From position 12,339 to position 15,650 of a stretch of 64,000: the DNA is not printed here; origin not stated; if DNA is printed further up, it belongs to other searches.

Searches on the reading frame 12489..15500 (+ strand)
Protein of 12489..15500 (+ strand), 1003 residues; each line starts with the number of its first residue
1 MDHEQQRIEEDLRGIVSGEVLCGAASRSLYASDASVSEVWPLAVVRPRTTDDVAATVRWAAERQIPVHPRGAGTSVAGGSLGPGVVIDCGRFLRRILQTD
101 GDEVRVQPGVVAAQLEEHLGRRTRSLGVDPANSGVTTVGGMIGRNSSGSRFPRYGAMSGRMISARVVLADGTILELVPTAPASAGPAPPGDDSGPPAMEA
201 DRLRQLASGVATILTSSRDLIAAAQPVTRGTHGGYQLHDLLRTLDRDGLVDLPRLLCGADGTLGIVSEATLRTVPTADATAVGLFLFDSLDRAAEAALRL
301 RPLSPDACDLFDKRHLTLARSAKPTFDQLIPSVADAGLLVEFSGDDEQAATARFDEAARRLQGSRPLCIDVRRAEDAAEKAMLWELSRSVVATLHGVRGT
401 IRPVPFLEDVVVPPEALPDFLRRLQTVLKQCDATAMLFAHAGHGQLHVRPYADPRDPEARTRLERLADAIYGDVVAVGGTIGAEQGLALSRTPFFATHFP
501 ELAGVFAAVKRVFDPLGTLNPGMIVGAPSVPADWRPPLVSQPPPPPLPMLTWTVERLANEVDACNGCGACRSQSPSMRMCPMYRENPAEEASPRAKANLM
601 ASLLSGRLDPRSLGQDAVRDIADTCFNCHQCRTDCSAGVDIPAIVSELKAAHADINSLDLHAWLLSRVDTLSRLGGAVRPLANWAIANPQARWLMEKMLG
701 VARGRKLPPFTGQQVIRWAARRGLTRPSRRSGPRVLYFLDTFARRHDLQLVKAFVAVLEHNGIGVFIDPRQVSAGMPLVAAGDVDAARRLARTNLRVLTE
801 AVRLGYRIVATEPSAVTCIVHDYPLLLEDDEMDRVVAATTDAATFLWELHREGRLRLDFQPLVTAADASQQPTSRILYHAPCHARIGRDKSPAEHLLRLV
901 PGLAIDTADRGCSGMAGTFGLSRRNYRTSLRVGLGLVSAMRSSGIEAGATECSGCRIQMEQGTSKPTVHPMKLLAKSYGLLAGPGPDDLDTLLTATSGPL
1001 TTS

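Call 74: search_protein_families(library=pfam, proteins=[window:12489-15500:+], max_evalue=0.001)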
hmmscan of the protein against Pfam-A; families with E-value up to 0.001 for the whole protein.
window:12489-15500:+ (1003 aa): 5 families
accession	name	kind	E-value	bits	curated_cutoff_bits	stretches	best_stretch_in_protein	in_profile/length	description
PF02913.24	FAD-oxidase_C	-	3.1e-42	145.4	21.2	1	279-523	4-247/248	FAD linked oxidases, C-terminal domain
PF01565.28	FAD_binding_4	-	3.8e-36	124.3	26.4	1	41-176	1-138/139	FAD binding domain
PF13183.11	Fer4_8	-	1.1e-08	35.9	27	1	560-639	1-68/68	4Fe-4S dicluster domain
PF13534.11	Fer4_17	-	9.8e-07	29.7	22.2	1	563-640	1-61/61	4Fe-4S dicluster domain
PF02754.22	CCG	-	1.1e-06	29.1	20.6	1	876-959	1-84/85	Cysteine-rich domain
